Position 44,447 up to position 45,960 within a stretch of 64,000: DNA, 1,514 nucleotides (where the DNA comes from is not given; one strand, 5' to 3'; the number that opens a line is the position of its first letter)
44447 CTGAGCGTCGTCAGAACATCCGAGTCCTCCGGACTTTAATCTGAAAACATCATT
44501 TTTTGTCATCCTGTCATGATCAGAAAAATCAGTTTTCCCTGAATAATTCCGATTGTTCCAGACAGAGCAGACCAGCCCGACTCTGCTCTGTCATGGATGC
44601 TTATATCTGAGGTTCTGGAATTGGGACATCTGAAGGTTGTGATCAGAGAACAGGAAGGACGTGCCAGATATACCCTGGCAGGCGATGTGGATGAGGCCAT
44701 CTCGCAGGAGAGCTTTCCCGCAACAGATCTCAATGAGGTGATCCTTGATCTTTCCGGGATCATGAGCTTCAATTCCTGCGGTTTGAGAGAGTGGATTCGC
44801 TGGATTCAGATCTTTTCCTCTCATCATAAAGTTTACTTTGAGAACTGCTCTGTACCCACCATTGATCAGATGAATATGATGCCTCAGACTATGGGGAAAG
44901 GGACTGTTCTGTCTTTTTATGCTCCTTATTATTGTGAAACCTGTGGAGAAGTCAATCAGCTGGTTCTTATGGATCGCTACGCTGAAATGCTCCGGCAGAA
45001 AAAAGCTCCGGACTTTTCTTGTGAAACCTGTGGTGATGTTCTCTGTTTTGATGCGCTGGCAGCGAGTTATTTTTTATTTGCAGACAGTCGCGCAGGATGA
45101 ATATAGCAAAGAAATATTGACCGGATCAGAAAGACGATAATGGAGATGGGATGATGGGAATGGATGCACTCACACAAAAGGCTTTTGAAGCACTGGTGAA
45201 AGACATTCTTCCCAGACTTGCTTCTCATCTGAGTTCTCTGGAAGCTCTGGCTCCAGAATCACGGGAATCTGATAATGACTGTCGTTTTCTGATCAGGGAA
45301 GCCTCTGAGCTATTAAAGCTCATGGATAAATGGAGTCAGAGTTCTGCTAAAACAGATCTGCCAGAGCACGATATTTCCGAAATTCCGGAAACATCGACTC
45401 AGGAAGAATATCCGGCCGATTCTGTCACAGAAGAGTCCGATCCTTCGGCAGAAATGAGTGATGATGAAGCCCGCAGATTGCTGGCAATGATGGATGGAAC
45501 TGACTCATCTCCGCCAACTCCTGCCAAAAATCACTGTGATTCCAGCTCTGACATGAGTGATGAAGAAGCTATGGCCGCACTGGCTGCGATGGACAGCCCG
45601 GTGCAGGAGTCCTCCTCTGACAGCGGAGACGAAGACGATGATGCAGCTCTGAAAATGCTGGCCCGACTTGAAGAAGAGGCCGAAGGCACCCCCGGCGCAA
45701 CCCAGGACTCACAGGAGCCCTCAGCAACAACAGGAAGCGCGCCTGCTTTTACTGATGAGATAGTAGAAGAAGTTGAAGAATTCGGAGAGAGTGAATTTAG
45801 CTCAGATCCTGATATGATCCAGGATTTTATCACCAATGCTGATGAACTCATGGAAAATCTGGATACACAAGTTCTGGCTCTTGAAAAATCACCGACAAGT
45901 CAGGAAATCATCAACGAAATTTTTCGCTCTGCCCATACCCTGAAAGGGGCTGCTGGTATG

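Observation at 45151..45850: CheA without a P2 domain but with a 215-aa acidic N-terminal extension carrying three FliM-like (EIDAL-type) motifs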

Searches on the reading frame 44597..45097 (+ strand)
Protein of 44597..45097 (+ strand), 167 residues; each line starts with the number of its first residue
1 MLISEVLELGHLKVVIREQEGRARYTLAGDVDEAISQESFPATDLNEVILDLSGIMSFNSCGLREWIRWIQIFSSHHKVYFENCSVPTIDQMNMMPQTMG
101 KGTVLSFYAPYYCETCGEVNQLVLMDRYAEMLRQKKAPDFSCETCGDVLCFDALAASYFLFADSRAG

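Call 4: search_protein_families(library=pfam, proteins=[window:44597-45097:+], max_evalue=0.01)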
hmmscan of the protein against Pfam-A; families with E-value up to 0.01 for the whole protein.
window:44597-45097:+ (167 aa): 0 families

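Call 8: search_protein_families(library=ncbifam, proteins=[window:44597-45097:+], max_evalue=0.001)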
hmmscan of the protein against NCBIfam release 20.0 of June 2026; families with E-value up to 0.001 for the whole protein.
window:44597-45097:+ (167 aa): 0 families

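Call 41: find_related_loci(query=A1, collection=genome_contigs, flank=10000)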
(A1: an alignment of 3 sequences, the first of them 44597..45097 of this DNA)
Query A1 (167 aa) in genome_contigs; peptide patterns used: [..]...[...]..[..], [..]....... (x = any residue, [..] = any of these).
104 stretches matched a pattern; 71 encode a relative of the query (tblastn E <= 1e-3); 71 distinct loci.
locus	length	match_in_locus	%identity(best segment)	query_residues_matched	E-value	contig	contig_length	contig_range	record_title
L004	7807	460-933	46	7-164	9e-50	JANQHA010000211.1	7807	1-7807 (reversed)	MAG: Oligoflexales bacterium isolate PL23b_bin.73 k99_1280627, whole genome shotgun sequence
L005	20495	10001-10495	46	3-164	4e-49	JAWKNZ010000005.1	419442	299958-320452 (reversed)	MAG: Bdellovibrionota bacterium isolate ABC2.93 ABC2.93.fa-5, whole genome shotgun sequence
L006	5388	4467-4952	45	3-164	1e-46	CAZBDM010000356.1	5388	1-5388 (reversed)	MAG TPA_asm: uncultured Oligoflexales bacterium isolate SRP141376_co5_374 genome assembly, contig: NODE_35370_length_538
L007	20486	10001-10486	43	3-164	3e-45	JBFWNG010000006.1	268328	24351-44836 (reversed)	MAG: Oligoflexales bacterium isolate CA_2019_TPBF_107 NODE_415_length_268328_cov_17.428895_TPBF, whole genome shotgun se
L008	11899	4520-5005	44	2-163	6e-45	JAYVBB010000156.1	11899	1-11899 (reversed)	MAG: Pseudomonadota bacterium isolate GL27_UP_concoct_47 GL27_UP_concoct_47_155, whole genome shotgun sequence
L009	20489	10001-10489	43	2-164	7e-44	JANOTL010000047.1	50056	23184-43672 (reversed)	MAG: Pseudomonadota bacterium isolate VAR_39_metabat_297 VAR_39_k141_4331713, whole genome shotgun sequence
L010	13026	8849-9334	43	3-164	4e-44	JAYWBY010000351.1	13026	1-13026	MAG: Pseudomonadota bacterium isolate GL94_DN_concoct_230 GL94_DN_concoct_230_350, whole genome shotgun sequence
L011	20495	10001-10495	45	5-167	7e-44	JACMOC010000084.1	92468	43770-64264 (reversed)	MAG: Oligoflexus sp. isolate LF-bin-20 FL-bin-20-contig-k141_2826757, whole genome shotgun sequence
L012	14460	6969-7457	44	1-163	3e-43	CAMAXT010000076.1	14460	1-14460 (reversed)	MAG: Pseudobacteriovorax antillogorgiicola isolate MH-08apr19-170 genome assembly, contig: MH-08apr19-C9494, whole genom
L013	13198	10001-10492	42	1-164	5e-43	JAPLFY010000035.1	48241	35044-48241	MAG: Proteobacteria bacterium isolate LacPavin_0920_SED3_MAG_51_70 LacPavin_0920_SED3_scaffold_3433698, whole genome sho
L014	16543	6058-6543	41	2-163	5e-43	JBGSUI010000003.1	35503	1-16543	MAG: Oligoflexales bacterium isolate JTS-AC429 k141_4252023, whole genome shotgun sequence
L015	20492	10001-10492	42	1-164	1e-42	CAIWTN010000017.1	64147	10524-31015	MAG: uncultured proteobacterium isolate Loclat_bin-10810 genome assembly, contig: bin-10810:017/252, whole genome shotgu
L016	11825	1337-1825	42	2-164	3e-42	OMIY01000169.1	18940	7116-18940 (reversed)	bacterium isolate AM_0764 genome assembly, contig: AM_0764_169, whole genome shotgun sequence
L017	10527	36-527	45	5-167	2e-41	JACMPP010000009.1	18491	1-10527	MAG: Oligoflexus sp. isolate LF-bin-353 FL-bin-353-contig-k141_124712, whole genome shotgun sequence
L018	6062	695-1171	46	5-164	7e-41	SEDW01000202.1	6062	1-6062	MAG: Proteobacteria bacterium isolate PMG_129 scaffold_27548, whole genome shotgun sequence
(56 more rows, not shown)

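Call 73: search_protein_families(library=pfam, alignment_id=A5, max_evalue=1)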
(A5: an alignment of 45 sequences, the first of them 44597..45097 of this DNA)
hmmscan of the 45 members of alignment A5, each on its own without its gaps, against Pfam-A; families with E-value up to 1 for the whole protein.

A. member 1, window:44597-45097:+ (167 aa): 2 families
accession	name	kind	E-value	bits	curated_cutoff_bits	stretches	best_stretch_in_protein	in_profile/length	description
PF05876.18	GpA_ATPase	-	0.017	15.2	25.6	1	73-148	161-232/247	Phage terminase large subunit gpA, ATPase domain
PF00643.29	zf-B_box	-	0.58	10.8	24.1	0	136-150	12-26/42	B-box zinc finger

B. families by the number of members that match (of 45 scanned): 58 families (the first 25 are shown)
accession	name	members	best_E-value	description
PF09723.15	Zn_ribbon_8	16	0.0005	Zinc ribbon domain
PF23451.1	Zn_ribbon_PaaD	8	0.071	PaaD zinc beta ribbon domain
PF05876.18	GpA_ATPase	5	0.0098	Phage terminase large subunit gpA, ATPase domain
PF18439.7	zf_UBZ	5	0.016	Ubiquitin-Binding Zinc Finger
PF01155.25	HypA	5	0.017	Hydrogenase/urease nickel incorporation, metallochaperone, hypA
PF14205.11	Cys_rich_KTR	5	0.029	Cysteine-rich KTR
PF24485.1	zf-C2H2_DHX34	5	0.043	DHX34-like, C2H2-type zinc finger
PF14803.11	Zn_ribbon_Nudix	5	0.056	Nudix N-terminal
PF01740.26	STAS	4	0.01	STAS domain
PF12172.15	zf-ChsH2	4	0.028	ChsH2, rubredoxin-like zinc ribbon domain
PF23137.1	HVO_0758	4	0.037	HVO_0758 mu-protein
PF17283.8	Zn_ribbon_SprT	3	0.0004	SprT-like zinc ribbon domain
PF13465.12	zf-H2C2_2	3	0.03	Zinc-finger double domain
PF13240.11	Zn_Ribbon_1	3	0.043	zinc-ribbon domain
PF07191.17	Zn_ribbon_6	3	0.078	Double zinc ribbon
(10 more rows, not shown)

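Call 81: predict_structure(alignment_id=A5)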
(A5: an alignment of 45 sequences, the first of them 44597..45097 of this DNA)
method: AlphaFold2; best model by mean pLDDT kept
length: 167 residues; sequences in the alignment: 45
mean_pLDDT: 93.6   pTM: 0.88
mean pLDDT of the five models: 93.6, 93.5, 92.7, 92.2, 92.2
residues with pLDDT >= 90: 145; 70-90: 18; 50-70: 2; < 50: 2
segments of 3 or more residues with pLDDT < 50: none
pLDDT, mean of each block of 10 residues (from residue 1): 86 94 96 89 91 97 95 93 98 95 97 98 97 96 97 95 68
secondary structure, 60 per line:
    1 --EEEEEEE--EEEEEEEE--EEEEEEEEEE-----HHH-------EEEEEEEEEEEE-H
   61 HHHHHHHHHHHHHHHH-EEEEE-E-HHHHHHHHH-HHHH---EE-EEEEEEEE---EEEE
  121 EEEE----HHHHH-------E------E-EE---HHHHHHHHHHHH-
elements in order: E3-9 E12-19 E22-31 E47-58 H60-76 E78-82 H86-94 H96-99 E106-113 E117-124 H129-133 H155-166

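Call 84: fold_search(model_id=the predicted structure, library=pdb)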
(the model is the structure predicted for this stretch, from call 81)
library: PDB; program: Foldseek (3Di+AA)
matches with E <= 10: 687; with E <= 0.001: 4
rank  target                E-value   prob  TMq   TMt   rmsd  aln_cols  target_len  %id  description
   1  1vc1_A                2.1e-04  1.00  0.45  0.64   3.2       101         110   19  Crystal structure of the TM1442 protein from Thermotoga maritima, a homolog of the Bacillus subtilis general stress re (released 2004-09-28)
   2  4hyl_B                2.5e-04  1.00  0.45  0.62   3.0       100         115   22  The crystal structure of an anti-sigma-factor antagonist from Haliangium ochraceum DSM 14365 (released 2012-11-28)
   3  8ih8_A                4.5e-04  1.00  0.44  0.60   3.4       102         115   18  anti-sigmaF factor and Anti-sigmaF factor antagonist complex(usfx-RsfB) (released 2024-02-28)
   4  1thn_B                7.0e-04  1.00  0.44  0.60   3.3       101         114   13  Crystal Structures of the ADP and ATP bound forms of the Bacillus Anti-sigma factor SpoIIAB in complex with the Anti-a (released 2004-06-15)
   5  1til_B                1.0e-03  1.00  0.47  0.64   3.0       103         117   12  Crystal Structures of the ADP and ATP bound forms of the Bacillus Anti-sigma factor SpoIIAB in complex with the Anti-a (released 2004-06-15)
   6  1tid_B                1.0e-03  1.00  0.46  0.62   3.2       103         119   11  Crystal Structures of the ADP and ATP bound forms of the Bacillus Anti-sigma factor SpoIIAB in complex with the Anti-a (released 2004-06-15)
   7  8ih8_B                1.1e-03  1.00  0.46  0.62   2.6        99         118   17  anti-sigmaF factor and Anti-sigmaF factor antagonist complex(usfx-RsfB) (released 2024-02-28)
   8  1tid_D                1.4e-03  1.00  0.46  0.61   3.4       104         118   10  Crystal Structures of the ADP and ATP bound forms of the Bacillus Anti-sigma factor SpoIIAB in complex with the Anti-a (released 2004-06-15)
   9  4qtp_B                1.6e-03  1.00  0.45  0.61   3.1        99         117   11  Crystal Structure of an Anti-sigma Factor Antagonist from Mycobacterium paratuberculosis (released 2014-07-16)
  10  7ch1_A                2.8e-03  1.00  0.40  0.12   8.6       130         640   10  The overall structure of SLC26A9 (released 2020-08-26)
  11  4qtp_A                3.0e-03  1.00  0.45  0.62   3.1        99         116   11  Crystal Structure of an Anti-sigma Factor Antagonist from Mycobacterium paratuberculosis (released 2014-07-16)
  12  7v75                  3.6e-03  1.00  0.42  0.13   5.7       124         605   13  Thermostabilized human prestin in complex with salicylate (released 2022-08-31)
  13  5ezb_A                3.6e-03  1.00  0.39  0.46   3.3        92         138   17  Chicken prestin STAS domain (released 2015-12-16)
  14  1th8_B                5.0e-03  1.00  0.44  0.59   3.4       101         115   13  Crystal Structures of the ADP and ATP bound forms of the Bacillus Anti-sigma factor SpoIIAB in complex with the Anti-a (released 2004-06-15)
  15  7s9c_A                5.0e-03  1.00  0.37  0.10   4.5       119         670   12  Cryo-EM Structure of dolphin Prestin: Sensor Down II (Expanded II) state (released 2021-11-03)
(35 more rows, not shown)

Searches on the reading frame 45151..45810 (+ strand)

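Call 87: search_protein_families(library=pfam, proteins=[window:45151-45810:+], max_evalue=10)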
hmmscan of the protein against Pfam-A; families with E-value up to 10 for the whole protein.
window:45151-45810:+ (220 aa): 1 family
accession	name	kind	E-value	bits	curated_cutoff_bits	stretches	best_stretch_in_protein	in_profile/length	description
PF06252.17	GemA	-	0.23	12.8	27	0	130-160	17-47/119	Bacteriophage Mu, GemA protein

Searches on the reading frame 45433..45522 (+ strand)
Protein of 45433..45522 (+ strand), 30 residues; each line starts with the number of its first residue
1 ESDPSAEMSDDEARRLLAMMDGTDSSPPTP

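Call 59: search_protein_representatives(alignment_id=A3)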
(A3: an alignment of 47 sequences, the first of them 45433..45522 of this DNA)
Query: 47 sequences, 30 profile positions. Proteins with E-value up to 0.001 (for the whole library): 23; up to 1e-10: 19; up to 1e-30: 1. The best 23 are listed.
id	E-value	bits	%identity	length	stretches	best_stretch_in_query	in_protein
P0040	3.8e-39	148.1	-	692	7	3-29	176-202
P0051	5.5e-29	115.6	-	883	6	2-29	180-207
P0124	1.7e-26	107.7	-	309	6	1-29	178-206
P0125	4.6e-25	103.1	-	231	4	2-28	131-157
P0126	8.1e-21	89.5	-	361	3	2-29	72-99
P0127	1.5e-20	88.7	-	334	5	2-28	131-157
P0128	5.0e-20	87.0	-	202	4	3-29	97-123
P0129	2.5e-18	81.5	-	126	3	5-29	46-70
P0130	2.9e-18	81.3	-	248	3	7-29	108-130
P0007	3.0e-16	74.9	-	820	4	1-24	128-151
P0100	1.9e-15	72.4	-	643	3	9-29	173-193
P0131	1.0e-14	70.0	-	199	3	3-30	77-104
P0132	1.1e-14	69.9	-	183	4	3-28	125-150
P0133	1.1e-14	69.9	-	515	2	8-30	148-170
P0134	1.7e-14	69.3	-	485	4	2-29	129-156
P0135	3.3e-14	68.4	-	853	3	2-23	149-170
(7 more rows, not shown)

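Call 87: search_protein_families(library=pfam, proteins=[P0135], max_evalue=10)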
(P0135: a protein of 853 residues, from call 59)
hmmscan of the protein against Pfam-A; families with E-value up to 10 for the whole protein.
P0135 (853 aa): 7 families
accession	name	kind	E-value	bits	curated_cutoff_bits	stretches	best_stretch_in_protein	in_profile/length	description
PF01584.24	CheW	-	3.1e-25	88.8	23.5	1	708-849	2-135/138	CheW-like domain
PF01627.28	Hpt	-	4e-24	85.1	24.6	2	267-359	2-83/84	Hpt domain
PF02518.31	HATPase_c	-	2.3e-19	70.3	26.4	1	564-702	3-110/111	Histidine kinase-, DNA gyrase B-, and HSP90-like ATPase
PF02895.20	H-kinase_dim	-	2.2e-12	47.7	23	1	450-517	2-68/68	Signal transducing histidine kinase, homodimeric domain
PF14501.12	HATPase_c_5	-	0.15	12.4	22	1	567-691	6-94/102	GHKL domain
PF18829.7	Importin_rep_6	-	0.37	11.5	23.9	1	249-286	54-93/110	Importin repeat 6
PF04814.19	HNF-1_N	-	8.9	7.1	29.7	1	359-446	18-101/175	Hepatocyte nuclear factor 1 (HNF-1), N terminus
